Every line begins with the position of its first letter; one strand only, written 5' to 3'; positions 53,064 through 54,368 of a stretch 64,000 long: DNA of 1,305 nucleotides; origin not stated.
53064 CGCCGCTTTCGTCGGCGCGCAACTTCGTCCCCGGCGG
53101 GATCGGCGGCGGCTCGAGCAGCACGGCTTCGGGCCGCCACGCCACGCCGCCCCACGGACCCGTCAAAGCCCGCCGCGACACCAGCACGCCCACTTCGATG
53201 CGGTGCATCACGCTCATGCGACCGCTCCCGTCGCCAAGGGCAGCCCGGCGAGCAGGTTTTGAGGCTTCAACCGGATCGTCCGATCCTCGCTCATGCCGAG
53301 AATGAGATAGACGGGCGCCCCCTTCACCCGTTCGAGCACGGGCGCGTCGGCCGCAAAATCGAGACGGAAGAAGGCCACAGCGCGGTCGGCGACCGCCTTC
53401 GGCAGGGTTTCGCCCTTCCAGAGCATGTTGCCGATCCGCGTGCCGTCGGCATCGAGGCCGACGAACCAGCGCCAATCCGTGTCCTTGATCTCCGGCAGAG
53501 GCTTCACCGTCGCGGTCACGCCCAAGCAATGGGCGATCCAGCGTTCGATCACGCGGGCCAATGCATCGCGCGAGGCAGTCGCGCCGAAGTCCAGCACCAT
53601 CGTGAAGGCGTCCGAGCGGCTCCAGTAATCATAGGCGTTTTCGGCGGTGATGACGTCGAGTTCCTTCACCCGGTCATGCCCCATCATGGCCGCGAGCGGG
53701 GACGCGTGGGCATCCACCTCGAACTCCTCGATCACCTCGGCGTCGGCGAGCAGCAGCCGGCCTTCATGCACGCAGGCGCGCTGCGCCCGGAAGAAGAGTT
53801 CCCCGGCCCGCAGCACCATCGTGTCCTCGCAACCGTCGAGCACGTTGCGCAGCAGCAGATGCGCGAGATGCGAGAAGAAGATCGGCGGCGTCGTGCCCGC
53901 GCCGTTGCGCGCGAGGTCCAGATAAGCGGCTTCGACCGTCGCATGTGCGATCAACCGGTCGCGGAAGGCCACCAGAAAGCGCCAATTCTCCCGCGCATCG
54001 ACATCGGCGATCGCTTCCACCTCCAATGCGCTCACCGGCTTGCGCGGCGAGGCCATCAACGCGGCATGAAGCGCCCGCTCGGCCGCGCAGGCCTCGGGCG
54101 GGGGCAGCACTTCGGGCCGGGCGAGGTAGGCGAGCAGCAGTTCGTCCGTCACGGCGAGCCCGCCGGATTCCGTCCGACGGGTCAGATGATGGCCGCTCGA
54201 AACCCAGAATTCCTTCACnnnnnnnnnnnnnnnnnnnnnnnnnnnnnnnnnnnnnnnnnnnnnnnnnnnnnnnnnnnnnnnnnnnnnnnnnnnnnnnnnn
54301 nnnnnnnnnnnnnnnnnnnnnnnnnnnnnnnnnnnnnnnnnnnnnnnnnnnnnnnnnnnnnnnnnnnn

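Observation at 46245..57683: Formate dehydrogenase operon carries a five-gene block of unknown function and faces a divergent polyferredoxin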

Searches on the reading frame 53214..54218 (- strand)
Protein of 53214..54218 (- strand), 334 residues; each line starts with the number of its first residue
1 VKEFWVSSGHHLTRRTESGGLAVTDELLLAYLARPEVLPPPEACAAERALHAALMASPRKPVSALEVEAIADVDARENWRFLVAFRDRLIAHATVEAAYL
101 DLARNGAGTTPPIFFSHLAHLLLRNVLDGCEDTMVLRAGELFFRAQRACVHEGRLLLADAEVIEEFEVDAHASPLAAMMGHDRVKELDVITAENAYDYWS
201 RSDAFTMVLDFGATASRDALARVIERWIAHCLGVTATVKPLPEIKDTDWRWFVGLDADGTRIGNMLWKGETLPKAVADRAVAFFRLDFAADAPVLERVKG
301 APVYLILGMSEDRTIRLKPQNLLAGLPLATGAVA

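Call 4: search_protein_families(library=pfam, proteins=[window:53214-54218:-], max_evalue=0.01)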
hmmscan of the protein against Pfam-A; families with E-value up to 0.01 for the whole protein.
window:53214-54218:- (334 aa): 1 family
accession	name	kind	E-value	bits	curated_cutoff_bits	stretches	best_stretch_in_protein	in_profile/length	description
PF19879.4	DUF6352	-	1.4e-61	208.9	25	1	3-286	3-284/290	Family of unknown function (DUF6352)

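Call 5: search_protein_families(library=ncbifam, proteins=[window:53214-54218:-], max_evalue=0.01)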
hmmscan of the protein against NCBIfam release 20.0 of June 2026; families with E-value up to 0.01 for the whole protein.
window:53214-54218:- (334 aa): 0 families

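Call 11: find_homologous_proteins(query=window:53214-54218:-, max_evalue=0.001)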
Query window:53214-54218:- (334 aa): 4943 proteins with E <= 0.001 among 8000 candidates; the best 120 are listed.
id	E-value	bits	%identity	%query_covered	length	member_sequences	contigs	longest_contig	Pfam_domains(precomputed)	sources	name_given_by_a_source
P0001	9.5e-219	743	100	100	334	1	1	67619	PF19879.5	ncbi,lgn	-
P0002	7.3e-179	612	79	100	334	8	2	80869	PF19879.5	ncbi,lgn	-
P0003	5.0e-177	606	79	100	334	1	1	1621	PF19879.5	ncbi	-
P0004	1.6e-165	568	75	98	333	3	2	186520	PF19879.5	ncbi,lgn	-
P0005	5.9e-164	563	73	99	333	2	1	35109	PF19879.5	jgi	jgi:hypothetical protein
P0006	7.1e-150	517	69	98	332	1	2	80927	PF19879.5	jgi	jgi:hypothetical protein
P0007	2.6e-142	492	65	100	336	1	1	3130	PF19879.5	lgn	-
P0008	1.8e-140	486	67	100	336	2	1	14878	PF19879.5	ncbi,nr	ncbi:MAG TPA: DUF6352 family protein [Microvirga sp.]|nr:DUF6352 family protein [Microvirga sp.]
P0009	4.4e-140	484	65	100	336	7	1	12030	PF19879.5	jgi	jgi:Family of unknown function (DUF6352)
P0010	9.0e-137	474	63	100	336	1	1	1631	PF19879.5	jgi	jgi:hypothetical protein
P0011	6.2e-136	471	63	98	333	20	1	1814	PF19879.5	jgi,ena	-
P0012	9.7e-136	470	64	100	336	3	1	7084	PF19879.5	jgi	jgi:hypothetical protein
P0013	3.1e-135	469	62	100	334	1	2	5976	PF19879.5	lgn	-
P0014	3.8e-135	468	65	99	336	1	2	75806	PF19879.5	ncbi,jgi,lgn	ncbi:MAG TPA: DUF6352 family protein [Microvirga sp.]|jgi:hypothetical protein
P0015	4.5e-135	468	63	98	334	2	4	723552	PF19879.5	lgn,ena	-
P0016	6.7e-135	467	65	99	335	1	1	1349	PF19879.5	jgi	-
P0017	8.9e-135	467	62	100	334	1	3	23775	PF19879.5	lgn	-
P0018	9.9e-135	467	64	100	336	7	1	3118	PF19879.5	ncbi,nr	ncbi:MAG: DUF6352 family protein [Pseudomonadota bacterium]|nr:DUF6352 family protein [Pseudomonadot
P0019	1.1e-134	467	63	99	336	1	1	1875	PF19879.5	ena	-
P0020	1.5e-134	466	62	100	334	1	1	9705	PF19879.5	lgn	-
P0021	1.5e-134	466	64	100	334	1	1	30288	PF19879.5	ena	-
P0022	1.8e-134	466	64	100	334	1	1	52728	PF19879.5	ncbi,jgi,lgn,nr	ncbi:MAG: DUF6352 family protein [Burkholderiales bacterium]|jgi:hypothetical protein|nr:DUF6352 fam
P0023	2.3e-134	466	62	100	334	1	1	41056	PF19879.5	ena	-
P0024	3.3e-134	465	62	100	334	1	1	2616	PF19879.5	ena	-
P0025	3.7e-134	465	63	100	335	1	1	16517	PF19879.5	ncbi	-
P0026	4.9e-134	465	64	99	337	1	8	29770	PF19879.5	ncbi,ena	-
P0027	5.2e-134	465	63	100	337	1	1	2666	PF19879.5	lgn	-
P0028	5.3e-134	464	64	100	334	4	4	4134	PF19879.5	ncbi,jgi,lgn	jgi:hypothetical protein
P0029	5.4e-134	464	64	100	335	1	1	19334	PF19879.5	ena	-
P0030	6.2e-134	464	62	100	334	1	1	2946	PF19879.5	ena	-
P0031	6.3e-134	464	64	100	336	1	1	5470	PF19879.5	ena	-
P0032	6.9e-134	464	65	100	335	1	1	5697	PF19879.5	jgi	jgi:hypothetical protein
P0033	7.5e-134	464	64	100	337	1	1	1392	PF19879.5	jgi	-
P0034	7.8e-134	464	60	98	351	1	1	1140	PF19879.5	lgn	-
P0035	7.9e-134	464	64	99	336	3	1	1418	PF19879.5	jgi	jgi:hypothetical protein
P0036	8.6e-134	464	62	100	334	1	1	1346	PF19879.5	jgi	-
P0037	9.3e-134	464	62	100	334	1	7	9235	PF19879.5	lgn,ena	-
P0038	1.2e-133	463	64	100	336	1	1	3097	PF19879.5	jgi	jgi:Family of unknown function (DUF6352)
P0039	1.2e-133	463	64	99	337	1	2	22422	PF19879.5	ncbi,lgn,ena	-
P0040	1.3e-133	463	62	100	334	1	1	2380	PF19879.5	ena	-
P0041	1.7e-133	463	62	100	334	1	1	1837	PF19879.5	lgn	-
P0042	1.8e-133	463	64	99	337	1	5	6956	PF19879.5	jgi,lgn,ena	jgi:hypothetical protein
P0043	1.9e-133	463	64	100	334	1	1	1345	PF19879.5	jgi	jgi:hypothetical protein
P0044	2.5e-133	462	63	100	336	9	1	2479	PF19879.5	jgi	jgi:hypothetical protein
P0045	2.7e-133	462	63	100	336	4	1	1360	PF19879.5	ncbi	-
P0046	2.7e-133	462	61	100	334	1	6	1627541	PF19879.5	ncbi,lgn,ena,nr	ncbi:hypothetical protein KIH24_05970 [Rhizobiales bacterium TNE-4]|nr:hypothetical protein [Rhizobi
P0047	2.8e-133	462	64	99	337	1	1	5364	PF19879.5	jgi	jgi:hypothetical protein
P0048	4.0e-133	462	64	99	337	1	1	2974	PF19879.5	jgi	-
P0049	4.1e-133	462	62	99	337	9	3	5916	PF19879.5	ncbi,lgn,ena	-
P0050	5.6e-133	461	61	100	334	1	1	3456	PF19879.5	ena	-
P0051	6.8e-133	461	63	100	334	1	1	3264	PF19879.5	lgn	-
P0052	7.0e-133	461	63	100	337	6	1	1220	PF19879.5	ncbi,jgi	jgi:hypothetical protein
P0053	7.0e-133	461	61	100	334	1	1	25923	PF19879.5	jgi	-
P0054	8.1e-133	461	63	100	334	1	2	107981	PF19879.5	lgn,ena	-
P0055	9.3e-133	460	63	98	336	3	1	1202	PF19879.5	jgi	jgi:Family of unknown function (DUF6352)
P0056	9.8e-133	460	61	100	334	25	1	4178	PF19879.5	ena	-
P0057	9.8e-133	460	64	99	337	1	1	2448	PF19879.5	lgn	-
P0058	1.0e-132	460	63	100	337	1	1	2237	PF19879.5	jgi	jgi:hypothetical protein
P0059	1.0e-132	460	60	98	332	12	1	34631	PF19879.5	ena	-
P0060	1.1e-132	460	63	100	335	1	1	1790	PF19879.5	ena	-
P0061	1.3e-132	460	62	99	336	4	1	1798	PF19879.5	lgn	-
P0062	1.5e-132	460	62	100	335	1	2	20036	PF19879.5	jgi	jgi:hypothetical protein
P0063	1.5e-132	460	64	99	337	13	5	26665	PF19879.5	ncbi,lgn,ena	-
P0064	1.6e-132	460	62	100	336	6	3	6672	PF19879.5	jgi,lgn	jgi:Family of unknown function (DUF6352)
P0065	1.8e-132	459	63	100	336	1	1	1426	PF19879.5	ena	-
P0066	1.9e-132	459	64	98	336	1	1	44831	PF19879.5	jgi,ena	-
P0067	2.0e-132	459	63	99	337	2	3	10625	PF19879.5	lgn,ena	-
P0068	2.6e-132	459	62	100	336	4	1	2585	PF19879.5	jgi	jgi:hypothetical protein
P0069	2.7e-132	459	64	99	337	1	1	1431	PF19879.5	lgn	-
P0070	3.3e-132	459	64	100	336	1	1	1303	PF19879.5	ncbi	-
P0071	3.4e-132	459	64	99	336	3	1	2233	PF19879.5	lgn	-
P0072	3.8e-132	458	62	100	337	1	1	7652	PF19879.5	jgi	jgi:hypothetical protein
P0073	5.1e-132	458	62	98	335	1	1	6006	PF19879.5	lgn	-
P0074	6.3e-132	458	60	99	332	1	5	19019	PF19879.5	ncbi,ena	-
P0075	8.7e-132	457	62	99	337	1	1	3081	PF19879.5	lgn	-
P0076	1.2e-131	457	62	99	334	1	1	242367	PF19879.5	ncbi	ncbi:DUF6352 family protein [Alsobacter sp. R-9]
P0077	1.2e-131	457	63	100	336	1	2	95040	PF19879.5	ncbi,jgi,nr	ncbi:MAG TPA: DUF6352 family protein [Microvirga sp.]|jgi:hypothetical protein|nr:DUF6352 family pro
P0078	1.3e-131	457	60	99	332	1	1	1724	PF19879.5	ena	-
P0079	1.6e-131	456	59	99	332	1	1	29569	PF19879.5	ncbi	-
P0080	2.0e-131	456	63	99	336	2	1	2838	PF19879.5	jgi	jgi:hypothetical protein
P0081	2.5e-131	456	59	98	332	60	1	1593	PF19879.5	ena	-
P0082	2.5e-131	456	63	99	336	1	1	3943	PF19879.5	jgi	jgi:hypothetical protein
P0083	3.1e-131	455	63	99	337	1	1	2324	PF19879.5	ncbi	-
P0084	3.2e-131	455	64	100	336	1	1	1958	PF19879.5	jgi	jgi:hypothetical protein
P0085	3.8e-131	455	64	98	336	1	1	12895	PF19879.5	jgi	jgi:hypothetical protein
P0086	4.0e-131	455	62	100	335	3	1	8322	PF19879.5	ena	-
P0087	4.5e-131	455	63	99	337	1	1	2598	PF19879.5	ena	-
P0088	4.6e-131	455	61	98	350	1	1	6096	PF19879.5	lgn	-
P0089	5.0e-131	455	63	99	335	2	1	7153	PF19879.5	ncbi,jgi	jgi:hypothetical protein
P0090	5.9e-131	454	62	100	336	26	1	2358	PF19879.5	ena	-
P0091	6.9e-131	454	62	99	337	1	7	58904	PF19879.5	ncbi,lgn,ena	ncbi:MAG: DUF6352 family protein [Rhodospirillales bacterium]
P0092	7.3e-131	454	60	100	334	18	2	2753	PF19879.5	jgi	jgi:hypothetical protein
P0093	8.2e-131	454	63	100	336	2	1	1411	PF19879.5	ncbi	-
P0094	9.3e-131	454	63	100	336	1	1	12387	PF19879.5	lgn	-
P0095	1.4e-130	453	59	98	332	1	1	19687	PF19879.5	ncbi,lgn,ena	-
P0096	1.5e-130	453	61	99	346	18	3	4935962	PF19879.5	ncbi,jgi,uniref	ncbi:MAG: DUF6352 family protein [Phreatobacter sp.]|jgi:hypothetical protein|uniref:DUF6352 family 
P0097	1.6e-130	453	63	98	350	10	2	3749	PF19879.5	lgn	-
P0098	1.6e-130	453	62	97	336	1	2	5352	PF19879.5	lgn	-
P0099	1.7e-130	453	62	99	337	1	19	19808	PF19879.5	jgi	jgi:hypothetical protein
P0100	1.8e-130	453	63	98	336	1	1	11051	PF19879.5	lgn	-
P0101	1.9e-130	453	63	100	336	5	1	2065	PF19879.5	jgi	-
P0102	1.9e-130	453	59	99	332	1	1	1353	PF19879.5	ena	-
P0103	2.0e-130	453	64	99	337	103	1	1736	PF19879.5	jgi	jgi:hypothetical protein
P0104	2.3e-130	453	62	99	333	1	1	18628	PF19879.5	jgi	jgi:hypothetical protein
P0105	3.5e-130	452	60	100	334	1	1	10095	PF19879.5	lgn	-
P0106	4.2e-130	452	62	99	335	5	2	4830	PF19879.5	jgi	jgi:hypothetical protein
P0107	5.2e-130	451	61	99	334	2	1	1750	PF19879.5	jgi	jgi:hypothetical protein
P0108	5.6e-130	451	61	100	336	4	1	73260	PF19879.5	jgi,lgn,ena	-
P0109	5.9e-130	451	61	100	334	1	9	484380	PF19879.5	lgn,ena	-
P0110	5.9e-130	451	61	99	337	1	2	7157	PF19879.5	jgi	jgi:hypothetical protein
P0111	6.0e-130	451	62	100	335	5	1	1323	PF19879.5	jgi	jgi:hypothetical protein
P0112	6.7e-130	451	64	98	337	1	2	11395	PF19879.5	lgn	-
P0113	6.9e-130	451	61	100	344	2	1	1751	PF19879.5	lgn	-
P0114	1.1e-129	450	59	98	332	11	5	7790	PF19879.5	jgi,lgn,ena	jgi:hypothetical protein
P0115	1.1e-129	450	63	98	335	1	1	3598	PF19879.5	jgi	jgi:hypothetical protein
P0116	1.1e-129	450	63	100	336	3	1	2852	PF19879.5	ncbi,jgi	jgi:hypothetical protein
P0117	1.2e-129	450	63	99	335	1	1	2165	PF19879.5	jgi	-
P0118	1.4e-129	450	62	100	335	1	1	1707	PF19879.5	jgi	jgi:hypothetical protein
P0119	1.6e-129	450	62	99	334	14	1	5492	PF19879.5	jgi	jgi:hypothetical protein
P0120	2.0e-129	449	62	98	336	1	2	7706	PF19879.5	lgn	-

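Call 13: find_related_loci(query=A1, collection=genome_contigs, flank=10000)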
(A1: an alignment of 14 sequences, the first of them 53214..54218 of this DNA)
Query A1 (334 aa) in genome_contigs; peptide patterns used: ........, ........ (x = any residue, [..] = any of these).
256 stretches matched a pattern; 233 encode a relative of the query (tblastn E <= 1e-3); the best 80 are kept; 80 distinct loci.
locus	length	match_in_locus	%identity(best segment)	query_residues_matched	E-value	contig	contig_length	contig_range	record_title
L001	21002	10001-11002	78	1-334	0e+0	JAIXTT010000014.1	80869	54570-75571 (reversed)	MAG: Hyphomicrobiales bacterium isolate C8_MAG_00050 pond_C8_MAG_00050_000000000049, whole genome shotgun sequence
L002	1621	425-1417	79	1-331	0e+0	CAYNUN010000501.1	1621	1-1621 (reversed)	MAG TPA_asm: uncultured Methylobacteriaceae bacterium isolate SRP318679_co1_61 genome assembly, contig: NODE_100651_leng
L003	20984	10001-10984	75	1-328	3e-167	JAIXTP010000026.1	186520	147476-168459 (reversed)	MAG: Hyphomicrobiales bacterium isolate C8_MAG_00042 pond_C8_MAG_00042_000000000036, whole genome shotgun sequence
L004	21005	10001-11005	66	1-334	4e-147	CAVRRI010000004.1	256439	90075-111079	MAG: uncultured Alphaproteobacteria bacterium isolate MFD04850.bin.2.190 genome assembly, contig: contig_120967, whole g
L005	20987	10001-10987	64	1-328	4e-138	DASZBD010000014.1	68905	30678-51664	MAG TPA_asm: Microvirga sp. isolate SMAG_U6406 k141_10816, whole genome shotgun sequence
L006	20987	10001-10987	64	1-328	6e-138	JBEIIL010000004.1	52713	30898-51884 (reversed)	MAG: Methylobacteriaceae bacterium isolate Sample-102-S76-bin-83 Sample_102_S76-bin_83-k141_2535624, whole genome shotgu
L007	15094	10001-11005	63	1-334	6e-138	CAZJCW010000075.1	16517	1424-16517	MAG TPA_asm: uncultured Alsobacter sp. isolate SRP242652_co2_53 genome assembly, contig: NODE_3865_length_16517_cov_7.78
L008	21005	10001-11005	63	1-334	4e-138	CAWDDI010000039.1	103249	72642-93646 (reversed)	MAG: uncultured Alphaproteobacteria bacterium isolate MFD04850.bin.2.129 genome assembly, contig: contig_93944, whole ge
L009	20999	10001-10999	61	1-334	2e-137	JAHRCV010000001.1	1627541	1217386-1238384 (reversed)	Rhizobiales bacterium TNE-4 contig00001, whole genome shotgun sequence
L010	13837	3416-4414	62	1-332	2e-136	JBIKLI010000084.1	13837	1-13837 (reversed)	MAG: Alphaproteobacteria bacterium isolate ME2014-08-22_3300042298_group5_bin116 Rohwer_bin1816_scaffold_4071_c1, whole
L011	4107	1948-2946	64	1-332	1e-139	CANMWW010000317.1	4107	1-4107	MAG: Alphaproteobacteria bacterium isolate ZE-Oct18-107 genome assembly, contig: ZE-Oct18-C40343, whole genome shotgun s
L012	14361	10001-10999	61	1-334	3e-136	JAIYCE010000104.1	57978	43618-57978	MAG: Hyphomicrobiales bacterium isolate E1_MAG_00067 pond_E1_MAG_00067_000000000031, whole genome shotgun sequence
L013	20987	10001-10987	62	1-328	3e-135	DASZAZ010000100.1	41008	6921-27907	MAG TPA_asm: Microvirga sp. isolate SMAG_U6401 k141_23022, whole genome shotgun sequence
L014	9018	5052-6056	63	1-334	5e-135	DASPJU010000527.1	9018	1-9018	MAG TPA_asm: Salinarimonas sp. isolate SMAG_U12018 k141_486435, whole genome shotgun sequence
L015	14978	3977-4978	61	1-329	1e-134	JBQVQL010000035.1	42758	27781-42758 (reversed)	MAG: Phreatobacter sp. isolate CCAP3414PS_2 k141_222270_length_42758_cov_14.0000, whole genome shotgun sequence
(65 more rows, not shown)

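Call 45: predict_structure(alignment_id=A4)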
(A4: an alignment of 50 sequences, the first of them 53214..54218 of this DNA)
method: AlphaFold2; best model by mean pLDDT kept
length: 334 residues; sequences in the alignment: 50
mean_pLDDT: 86.1   pTM: 0.86
mean pLDDT of the five models: 86.1, 85.7, 84.2, 83.9, 82.6
residues with pLDDT >= 90: 199; 70-90: 87; 50-70: 27; < 50: 21
segments of 3 or more residues with pLDDT < 50: 1-4, 170-176, 180-185
pLDDT, mean of each block of 10 residues (from residue 1): 46 84 92 90 97 98 97 95 94 95 88 89 89 91 92 87 69 50 60 71 75 93 97 94 85 96 93 91 94 89 94 94 89 47
secondary structure, 60 per line:
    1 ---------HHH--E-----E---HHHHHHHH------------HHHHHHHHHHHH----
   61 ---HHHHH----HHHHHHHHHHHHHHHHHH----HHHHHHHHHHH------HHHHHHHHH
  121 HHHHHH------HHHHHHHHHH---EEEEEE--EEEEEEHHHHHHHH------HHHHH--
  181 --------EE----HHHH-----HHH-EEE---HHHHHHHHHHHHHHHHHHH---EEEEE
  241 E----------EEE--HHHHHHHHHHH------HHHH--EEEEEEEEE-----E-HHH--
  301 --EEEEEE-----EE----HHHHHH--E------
elements in order: H25-32 H45-56 H64-68 H73-90 H95-105 H112-126 H133-142 E146-151 E154-159 H160-167 H174-178 H195-198 E208-210 H214-232 E236-241 E252-254 H257-267 H274-277 E280-288 E303-308 H320-325

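Call 49: fold_search(model_id=the predicted structure, library=pdb)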
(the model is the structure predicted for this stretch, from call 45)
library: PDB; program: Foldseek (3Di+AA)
matches with E <= 10: 37; with E <= 0.001: 0
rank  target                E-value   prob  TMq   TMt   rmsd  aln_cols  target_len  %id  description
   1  2o12                  1.9e+00  0.03  0.10  0.09  16.0       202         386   13  Mycobacterium tuberculosis Chorismate synthase in complex with FMN (released 2008-04-08)
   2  9a75_B                2.0e+00  0.02  0.13  0.10  20.9       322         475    9  Integrative model of EFTS-ASPA by crosslinking MS and deep learning (released 2024-09-18)
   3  8ebv_A                2.3e+00  0.03  0.14  0.09  15.1       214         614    9  Initial DNA-lesion (AP) binding by XPC and TFIIH complex 1 (released 2023-04-19)
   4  9dd0_C                2.5e+00  0.02  0.13  0.15  16.9       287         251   14  Designed allosteric facilitated dissociation switch AS1 in complex state TH with methylated lysines, crystal #2 (released 2025-08-20)
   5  8ebu_A                2.7e+00  0.02  0.08  0.05  11.9        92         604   13  XPC release from Core7-XPA-DNA (Cy5) (released 2023-04-19)
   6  2o11                  2.8e+00  0.02  0.10  0.09  15.5       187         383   16  Mycobacterium tuberculosis Chorismate synthase (released 2008-04-08)
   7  6ro4_A                2.8e+00  0.02  0.08  0.06   9.8        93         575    8  Structure of the core TFIIH-XPA-DNA complex (released 2019-07-03)
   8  4bai                  3.3e+00  0.02  0.10  0.09  16.2       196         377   14  Mycobacterium tuberculosis Chorismate synthase before exposure to 266 nm UV laser (released 2013-04-17)
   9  6c0f_n                3.3e+00  0.01  0.10  0.10  20.9       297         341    9  Yeast nucleolar pre-60S ribosomal subunit (state 2) (released 2018-03-14)
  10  2qhf                  3.5e+00  0.02  0.11  0.10  15.5       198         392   15  Mycobacterium tuberculosis Chorismate synthase in complex with NCA (released 2008-07-15)
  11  8ebs_A                3.7e+00  0.02  0.14  0.09  15.0       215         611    9  Initial DNA-lesion (Cy5) binding by XPC and TFIIH (released 2023-04-19)
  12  2ab5_A                3.9e+00  0.02  0.12  0.14  14.6       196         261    7  bI3 LAGLIDADG Maturase (released 2005-08-30)
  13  9mhf_D                4.1e+00  0.03  0.11  0.11  12.8       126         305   11  Cryo-EM reconstruction of PI3KC3-C1 in complex with Human RAB1A(Q70L) (released 2025-02-12)
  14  4ejs_C                4.5e+00  0.03  0.11  0.12  10.6       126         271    7  Structure of yeast elongator subcomplex Elp456 (released 2012-05-02)
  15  5whm_A                4.8e+00  0.01  0.09  0.09  18.8       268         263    9  Crystal Structure of IclR Family Transcriptional Regulator from Brucella abortus (released 2017-08-23)
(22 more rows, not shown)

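Call 60: search_protein_families(library=pfam, proteins=[window:53214-54218:-], max_evalue=10)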
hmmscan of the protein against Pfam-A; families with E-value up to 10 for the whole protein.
window:53214-54218:- (334 aa): 2 families
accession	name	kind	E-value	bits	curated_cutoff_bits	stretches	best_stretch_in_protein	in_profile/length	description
PF19879.4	DUF6352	-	1.4e-61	208.9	25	1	3-286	3-284/290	Family of unknown function (DUF6352)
PF18734.6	HEPN_AbiU2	-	0.18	11.7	26.8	1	50-96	89-137/193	AbiU2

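Call 61: search_protein_representatives(alignment_id=A4)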
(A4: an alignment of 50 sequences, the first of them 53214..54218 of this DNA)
Query: 50 sequences, 336 profile positions. Proteins with E-value up to 0.001 (for the whole library): 1356; up to 1e-10: 881; up to 1e-30: 305. The best 150 are listed.
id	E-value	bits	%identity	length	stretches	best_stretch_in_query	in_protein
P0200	7.1e-138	475.8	-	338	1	1-331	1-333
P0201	2.8e-123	427.8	-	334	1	1-331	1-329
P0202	5.8e-122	423.5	-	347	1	2-331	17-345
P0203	3.7e-109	381.4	-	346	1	3-335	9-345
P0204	1.4e-108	379.5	-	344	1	2-331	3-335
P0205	4.0e-108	378.0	-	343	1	2-331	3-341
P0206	1.5e-106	372.8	-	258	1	82-333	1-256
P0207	3.0e-103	362.0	-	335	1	3-335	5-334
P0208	2.6e-102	358.9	-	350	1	3-333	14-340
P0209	1.3e-98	346.7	-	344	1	1-332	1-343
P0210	9.8e-97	340.6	-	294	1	1-213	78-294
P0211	4.2e-96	338.5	-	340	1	1-332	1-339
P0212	7.8e-93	327.7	-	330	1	1-332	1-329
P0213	4.7e-92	325.2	-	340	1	4-331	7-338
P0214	5.5e-92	324.9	-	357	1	4-331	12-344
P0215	1.3e-91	323.7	-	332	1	2-330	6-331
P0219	6.5e-88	311.6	-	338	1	2-329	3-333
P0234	1.8e-76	273.9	-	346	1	2-331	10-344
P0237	9.4e-75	268.3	-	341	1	1-331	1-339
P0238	1.7e-74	267.4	-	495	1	1-257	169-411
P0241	5.5e-73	262.5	-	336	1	1-332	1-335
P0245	1.5e-72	261.0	-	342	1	4-330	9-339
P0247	1.3e-71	258.0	-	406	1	9-334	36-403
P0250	2.8e-71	256.8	-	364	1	4-331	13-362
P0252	8.7e-71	255.2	-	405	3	153-331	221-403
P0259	5.2e-68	246.1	-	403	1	41-248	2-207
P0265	5.1e-66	239.6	-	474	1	2-264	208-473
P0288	2.1e-61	224.4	-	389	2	206-331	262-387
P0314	1.4e-52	195.4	-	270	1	1-193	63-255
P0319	3.3e-52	194.2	-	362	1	32-329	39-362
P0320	3.6e-52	194.0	-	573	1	1-169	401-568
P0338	1.6e-47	178.8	-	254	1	1-143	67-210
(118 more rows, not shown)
